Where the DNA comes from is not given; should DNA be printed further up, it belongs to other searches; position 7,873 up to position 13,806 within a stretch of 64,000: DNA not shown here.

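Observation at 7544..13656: ComEB-type deaminase tightly followed by a 1877-aa Upf1-like helicase with an endonuclease-fold domain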

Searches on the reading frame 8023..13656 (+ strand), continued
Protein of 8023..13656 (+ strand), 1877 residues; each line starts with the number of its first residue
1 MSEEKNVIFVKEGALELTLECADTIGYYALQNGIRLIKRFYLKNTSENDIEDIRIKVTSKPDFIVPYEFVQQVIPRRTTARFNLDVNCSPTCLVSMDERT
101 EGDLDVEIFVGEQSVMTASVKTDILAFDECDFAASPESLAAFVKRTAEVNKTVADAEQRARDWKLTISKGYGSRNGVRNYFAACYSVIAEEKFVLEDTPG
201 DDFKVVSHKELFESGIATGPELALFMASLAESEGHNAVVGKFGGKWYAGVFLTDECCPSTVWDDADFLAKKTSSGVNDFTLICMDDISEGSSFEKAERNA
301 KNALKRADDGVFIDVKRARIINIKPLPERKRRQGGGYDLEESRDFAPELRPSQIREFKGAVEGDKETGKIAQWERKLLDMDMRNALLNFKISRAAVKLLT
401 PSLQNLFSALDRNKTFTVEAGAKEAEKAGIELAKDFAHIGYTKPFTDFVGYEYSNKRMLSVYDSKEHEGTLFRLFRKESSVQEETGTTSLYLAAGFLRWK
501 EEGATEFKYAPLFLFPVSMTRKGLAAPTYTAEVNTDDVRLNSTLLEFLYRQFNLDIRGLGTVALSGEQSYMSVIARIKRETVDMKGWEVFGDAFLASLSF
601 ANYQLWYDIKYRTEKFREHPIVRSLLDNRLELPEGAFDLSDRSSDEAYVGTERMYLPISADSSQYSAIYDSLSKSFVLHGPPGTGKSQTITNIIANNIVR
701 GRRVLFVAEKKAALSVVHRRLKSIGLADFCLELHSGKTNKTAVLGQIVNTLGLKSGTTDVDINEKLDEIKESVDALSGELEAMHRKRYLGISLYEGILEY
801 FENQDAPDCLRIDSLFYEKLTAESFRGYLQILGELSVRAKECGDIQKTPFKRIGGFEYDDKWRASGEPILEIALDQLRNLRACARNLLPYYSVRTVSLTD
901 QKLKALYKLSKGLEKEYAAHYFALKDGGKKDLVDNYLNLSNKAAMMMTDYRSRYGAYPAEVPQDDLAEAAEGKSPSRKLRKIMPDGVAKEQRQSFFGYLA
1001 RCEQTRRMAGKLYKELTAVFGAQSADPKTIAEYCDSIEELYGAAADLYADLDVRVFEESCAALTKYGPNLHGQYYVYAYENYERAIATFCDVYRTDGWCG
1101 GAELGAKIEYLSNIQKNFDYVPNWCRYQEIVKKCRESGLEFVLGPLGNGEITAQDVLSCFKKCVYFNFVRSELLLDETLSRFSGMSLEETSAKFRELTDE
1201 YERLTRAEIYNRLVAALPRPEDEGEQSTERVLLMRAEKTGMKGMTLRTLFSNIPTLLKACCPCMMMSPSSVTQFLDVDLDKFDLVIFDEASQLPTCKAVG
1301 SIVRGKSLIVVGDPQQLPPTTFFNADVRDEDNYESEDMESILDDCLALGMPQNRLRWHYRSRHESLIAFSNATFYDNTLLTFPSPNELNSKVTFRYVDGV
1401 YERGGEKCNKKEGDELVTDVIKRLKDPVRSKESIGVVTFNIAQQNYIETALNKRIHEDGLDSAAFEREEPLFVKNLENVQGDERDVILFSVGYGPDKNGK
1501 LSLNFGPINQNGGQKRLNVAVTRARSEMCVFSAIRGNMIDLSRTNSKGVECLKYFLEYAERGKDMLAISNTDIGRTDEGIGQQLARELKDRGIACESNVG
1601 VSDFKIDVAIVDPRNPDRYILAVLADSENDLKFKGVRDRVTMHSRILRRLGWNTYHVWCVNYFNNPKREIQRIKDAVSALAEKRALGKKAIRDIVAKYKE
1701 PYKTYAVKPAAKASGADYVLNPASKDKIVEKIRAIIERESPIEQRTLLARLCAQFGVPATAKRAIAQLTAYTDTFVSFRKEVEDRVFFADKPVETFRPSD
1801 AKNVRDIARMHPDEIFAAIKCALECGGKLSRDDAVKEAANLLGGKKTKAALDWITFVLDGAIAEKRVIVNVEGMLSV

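Call 22: find_related_loci(query=A1, collection=genome_contigs, flank=10000)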
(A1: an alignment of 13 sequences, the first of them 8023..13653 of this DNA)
Query A1 (1877 aa) in genome_contigs; peptide patterns used: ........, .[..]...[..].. (x = any residue, [..] = any of these).
600 stretches matched a pattern (row limit reached: there are more); 573 encode a relative of the query (tblastn E <= 1e-3); the best 80 are kept; 80 distinct loci.
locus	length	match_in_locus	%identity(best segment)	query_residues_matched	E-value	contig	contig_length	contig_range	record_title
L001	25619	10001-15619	59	1-1876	0e+0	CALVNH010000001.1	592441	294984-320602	MAG: uncultured Clostridia bacterium isolate BRZ_P__bin69 genome assembly, contig: BRZ_P__NODE_2_length_592441_cov_37.00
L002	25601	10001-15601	60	14-1876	0e+0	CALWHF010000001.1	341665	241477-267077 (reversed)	MAG: uncultured Christensenellaceae bacterium isolate BRZ_LQ__bin77 genome assembly, contig: BRZ_LQ__NODE_6_length_34166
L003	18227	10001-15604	58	16-1877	0e+0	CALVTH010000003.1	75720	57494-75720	MAG: uncultured Clostridia bacterium isolate BRZ_LA__bin1 genome assembly, contig: BRZ_LA__NODE_170_length_75720_cov_10.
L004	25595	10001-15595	45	15-1876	0e+0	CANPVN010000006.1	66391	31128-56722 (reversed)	MAG: uncultured Clostridia bacterium isolate Lapin-001__bin17 genome assembly, contig: Lapin-001__NODE_611_length_66391_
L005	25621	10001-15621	53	10-1877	0e+0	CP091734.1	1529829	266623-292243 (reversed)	MAG: Clostridiales bacterium isolate nC29_bin.3.fa chromosome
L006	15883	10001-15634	58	16-1876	0e+0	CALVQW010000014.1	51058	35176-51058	MAG: uncultured Clostridia bacterium isolate BRZ_MP__bin75 genome assembly, contig: BRZ_MP__NODE_687_length_51058_cov_30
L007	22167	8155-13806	39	10-1877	0e+0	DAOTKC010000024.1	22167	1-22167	MAG TPA_asm: Eubacteriales bacterium isolate AMR_MDS_2983 NODE_2711_length_22167_cov_6.847639, whole genome shotgun sequ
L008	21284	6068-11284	38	26-1757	0e+0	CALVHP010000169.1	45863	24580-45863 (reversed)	MAG: uncultured Clostridia bacterium isolate E08__bin333 genome assembly, contig: E08__k127_1962453, whole genome shotgu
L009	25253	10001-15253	37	14-1757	0e+0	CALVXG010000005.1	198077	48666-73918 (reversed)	MAG: uncultured Clostridia bacterium isolate BRZ_HT__bin55 genome assembly, contig: BRZ_HT__NODE_99_length_198077_cov_11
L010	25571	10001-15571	36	12-1856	0e+0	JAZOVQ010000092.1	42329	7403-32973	MAG: Candidatus Scatosoma sp. isolate T1900045525_YK20190219.MAGScoT_cleanbin_000033 SGB_7685_k141_1490183, whole genome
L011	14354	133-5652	36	12-1842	0e+0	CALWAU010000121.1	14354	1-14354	MAG: uncultured Clostridia bacterium isolate E10__bin181 genome assembly, contig: E10__k127_1873756, whole genome shotgu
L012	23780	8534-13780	36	14-1770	0e+0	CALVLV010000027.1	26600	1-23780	MAG: uncultured Clostridia bacterium isolate BRZ_EA__bin65 genome assembly, contig: BRZ_EA__NODE_1798_length_26600_cov_6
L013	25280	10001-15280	37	12-1770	0e+0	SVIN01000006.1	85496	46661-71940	MAG: Clostridiales bacterium isolate SIG410 NODE_6763_length_85496_cov_2.080755, whole genome shotgun sequence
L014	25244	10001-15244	36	15-1770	0e+0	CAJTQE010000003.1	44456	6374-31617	MAG TPA_asm: uncultured Christensenella sp. isolate MGBC110736 genome assembly, contig: MGBC110736.3, whole genome shotg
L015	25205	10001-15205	37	15-1757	0e+0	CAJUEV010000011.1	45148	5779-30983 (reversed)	MAG TPA_asm: uncultured Christensenella sp. isolate MGBC136074 genome assembly, contig: MGBC136074.11, whole genome shot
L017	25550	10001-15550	34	25-1877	0e+0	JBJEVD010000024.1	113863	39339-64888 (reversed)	MAG: Candidatus Coproplasma sp. isolate LOHA07_bin.016 NODE_27_length_113863_cov_11.459432, whole genome shotgun sequenc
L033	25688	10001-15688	33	24-1852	0e+0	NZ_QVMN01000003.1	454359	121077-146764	Dysgonomonas sp. 25 scaffold3_size454359, whole genome shotgun sequence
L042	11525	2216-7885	33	14-1842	0e+0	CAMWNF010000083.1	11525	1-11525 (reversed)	MAG TPA_asm: uncultured Bacteroidales bacterium isolate SRR14411281_bin.3_metawrap_v1.3_MAG genome assembly, contig: NOD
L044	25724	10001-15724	33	6-1843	0e+0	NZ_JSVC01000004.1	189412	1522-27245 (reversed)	Flavihumibacter solisilvae strain 3-3 contig4, whole genome shotgun sequence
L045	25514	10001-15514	30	17-1877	0e+0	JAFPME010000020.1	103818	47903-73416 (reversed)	MAG: Prevotella sp. isolate RGIG1270 Dairy_cattle_Rumen-4__c828, whole genome shotgun sequence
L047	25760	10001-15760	32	22-1852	0e+0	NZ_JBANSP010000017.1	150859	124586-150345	Paenibacillus sp. YIM B09110 Scaffold17, whole genome shotgun sequence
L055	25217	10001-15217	30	17-1683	0e+0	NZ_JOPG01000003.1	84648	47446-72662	Acetobacter malorum strain DsW_057 Contig_3, whole genome shotgun sequence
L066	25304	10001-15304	40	15-1877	6e-161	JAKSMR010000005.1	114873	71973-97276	MAG: Bacteroidales bacterium isolate Horse_feces130 MAG130_5, whole genome shotgun sequence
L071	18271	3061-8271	44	4-1757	6e-158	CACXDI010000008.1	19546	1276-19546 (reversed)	MAG: uncultured Ruminococcus sp. isolate RUG11149 genome assembly, contig: RUG11149_asm_8, whole genome shotgun sequence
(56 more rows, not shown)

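Call 26: find_encoding_contigs(protein=P0002, flank=10000, max_places=4)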
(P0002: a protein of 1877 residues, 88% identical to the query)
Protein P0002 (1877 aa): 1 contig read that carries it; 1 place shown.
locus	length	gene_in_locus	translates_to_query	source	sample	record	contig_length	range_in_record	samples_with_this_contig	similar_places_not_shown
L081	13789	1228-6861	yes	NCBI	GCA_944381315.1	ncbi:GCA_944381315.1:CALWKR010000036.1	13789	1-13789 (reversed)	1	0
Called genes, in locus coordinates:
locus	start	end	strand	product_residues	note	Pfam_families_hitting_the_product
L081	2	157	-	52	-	?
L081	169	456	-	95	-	PF00166:Cpn10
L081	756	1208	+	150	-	PF00383:dCMP_cyt_deam_1, PF14437:MafB19-deam, PF14439:Bd3614-deam (weak)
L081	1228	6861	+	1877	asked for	PF01443:Viral_helicase1 (faint), PF13195:DUF4011, PF13086:AAA_11 (weak), PF13245:AAA_19 (faint), PF13604:AAA_30 (faint), PF13086:AAA_11, PF13087:AAA_12, PF18741:MTES_1575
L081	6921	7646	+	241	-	PF02163:Peptidase_M50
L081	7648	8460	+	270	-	PF02616:SMC_ScpA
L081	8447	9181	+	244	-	PF04079:SMC_ScpB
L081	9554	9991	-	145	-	-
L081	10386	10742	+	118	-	PF09579:Spore_YtfJ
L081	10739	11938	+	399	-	PF00768:Peptidase_S11, PF13354:Beta-lactamase2 (weak)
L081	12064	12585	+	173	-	PF00849:PseudoU_synth_2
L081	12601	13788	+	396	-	?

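Call 27: find_encoding_contigs(protein=P0003, flank=10000, max_places=4)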
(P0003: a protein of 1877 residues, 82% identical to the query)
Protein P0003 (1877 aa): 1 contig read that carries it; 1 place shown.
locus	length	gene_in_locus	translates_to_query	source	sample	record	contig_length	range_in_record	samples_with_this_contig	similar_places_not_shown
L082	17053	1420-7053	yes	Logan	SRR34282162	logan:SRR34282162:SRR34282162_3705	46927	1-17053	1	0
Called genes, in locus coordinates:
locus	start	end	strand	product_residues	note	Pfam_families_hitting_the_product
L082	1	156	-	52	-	?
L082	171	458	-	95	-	PF00166:Cpn10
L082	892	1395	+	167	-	PF00383:dCMP_cyt_deam_1, PF14437:MafB19-deam, PF14439:Bd3614-deam (weak)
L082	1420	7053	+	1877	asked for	PF13195:DUF4011, PF01443:Viral_helicase1 (faint), PF13086:AAA_11 (weak), PF13245:AAA_19 (faint), PF13604:AAA_30 (faint), PF13086:AAA_11, PF13087:AAA_12, PF18741:MTES_1575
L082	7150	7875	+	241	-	PF02163:Peptidase_M50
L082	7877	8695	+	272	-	PF02616:SMC_ScpA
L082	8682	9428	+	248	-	PF04079:SMC_ScpB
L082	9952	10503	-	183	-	-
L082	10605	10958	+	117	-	PF09579:Spore_YtfJ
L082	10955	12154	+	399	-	PF00768:Peptidase_S11, PF13354:Beta-lactamase2 (weak)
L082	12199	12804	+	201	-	PF00849:PseudoU_synth_2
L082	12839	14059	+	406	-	PF00722:Glyco_hydro_16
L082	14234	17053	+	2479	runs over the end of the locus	PF10091:Glycoamylase, PF06165:GH94_b-supersand, PF17167:Glyco_hydro_94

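Call 31: search_dna_similar(query=window:8023-13653:+, collection=plasmids, mode=protein, max_rows=30, max_evalue=1e-20)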
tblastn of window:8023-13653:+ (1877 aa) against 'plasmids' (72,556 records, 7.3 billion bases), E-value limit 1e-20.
Records with a match: 468; places in all: 494; records where one place covers at least 80% of the query: 1.
Best place of each record, by identity: <60% 468.
By first word of the organism name: Klebsiella 242; Ralstonia 105; Rhizobium 20; Acinetobacter 17; Raoultella 12; Paracoccus 6; Mesorhizobium 6; Vibrio 5; Thioclava 4; Paraburkholderia 3; and 39 more.
By predicted mobility (MOB-suite, as given by PLSDB): conjugative 213; non-mobilizable 136; mobilizable 119.
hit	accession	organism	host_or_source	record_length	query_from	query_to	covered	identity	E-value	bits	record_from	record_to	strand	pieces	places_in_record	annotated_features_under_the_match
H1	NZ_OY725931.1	Bacteroides finegoldii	-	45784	1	1852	85%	34.6%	3e-147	915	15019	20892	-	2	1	DUF3320 domain-containing protein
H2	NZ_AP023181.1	Paraburkholderia sp. PGU19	Physopelta gutta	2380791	15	1772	80%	32.8%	7e-111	738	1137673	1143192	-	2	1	none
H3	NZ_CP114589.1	Salinivibrio kushneri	-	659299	15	1680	78%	32.3%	9e-96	648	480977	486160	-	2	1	DUF4011 domain-containing protein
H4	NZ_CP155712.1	Klebsiella quasipneumoniae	Homo sapiens,urine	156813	19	1739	77%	32.0%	2e-99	640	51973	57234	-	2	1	DUF3320 domain-containing protein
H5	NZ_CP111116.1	Raoultella sp. DY2415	crude oil contaminated soil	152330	19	1739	77%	32.0%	2e-98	636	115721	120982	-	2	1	DUF3320 domain-containing protein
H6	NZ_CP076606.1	Raoultella ornithinolytica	Dongxiang wild rice,pure culture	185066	19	1739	77%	32.0%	2e-98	636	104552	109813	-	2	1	DUF3320 domain-containing protein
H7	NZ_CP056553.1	Enterobacter sp. RHBSTW-00422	culture,Freshwater sample from ...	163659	19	1739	77%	32.0%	2e-98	635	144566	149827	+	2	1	DUF3320 domain-containing protein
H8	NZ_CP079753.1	Raoultella ornithinolytica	cell culture,urine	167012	19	1739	77%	32.0%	2e-98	635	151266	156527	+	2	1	DUF3320 domain-containing protein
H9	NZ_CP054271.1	Raoultella ornithinolytica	Sus scrofa domesticus,Whole ...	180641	19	1739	77%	32.0%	2e-98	635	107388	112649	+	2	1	DUF3320 domain-containing protein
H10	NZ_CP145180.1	Raoultella ornithinolytica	Hospital waste water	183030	19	1739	77%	32.0%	2e-98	635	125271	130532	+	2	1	DUF3320 domain-containing protein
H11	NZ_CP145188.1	Raoultella ornithinolytica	-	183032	19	1739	77%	32.0%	2e-98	635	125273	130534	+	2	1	DUF3320 domain-containing protein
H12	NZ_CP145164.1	Raoultella ornithinolytica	-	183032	19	1739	77%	32.0%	2e-98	635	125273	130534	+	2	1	DUF3320 domain-containing protein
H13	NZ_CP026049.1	Raoultella planticola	Homo sapiens,G-tube swab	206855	19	1739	77%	32.0%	2e-98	635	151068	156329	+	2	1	DUF3320 domain-containing protein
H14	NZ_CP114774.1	Raoultella planticola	Homo sapiens,cell ...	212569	19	1739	77%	32.0%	2e-98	635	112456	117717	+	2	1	DUF3320 domain-containing protein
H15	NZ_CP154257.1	Raoultella planticola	male,sputum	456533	19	1739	77%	32.0%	2e-98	635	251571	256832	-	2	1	DUF3320 domain-containing protein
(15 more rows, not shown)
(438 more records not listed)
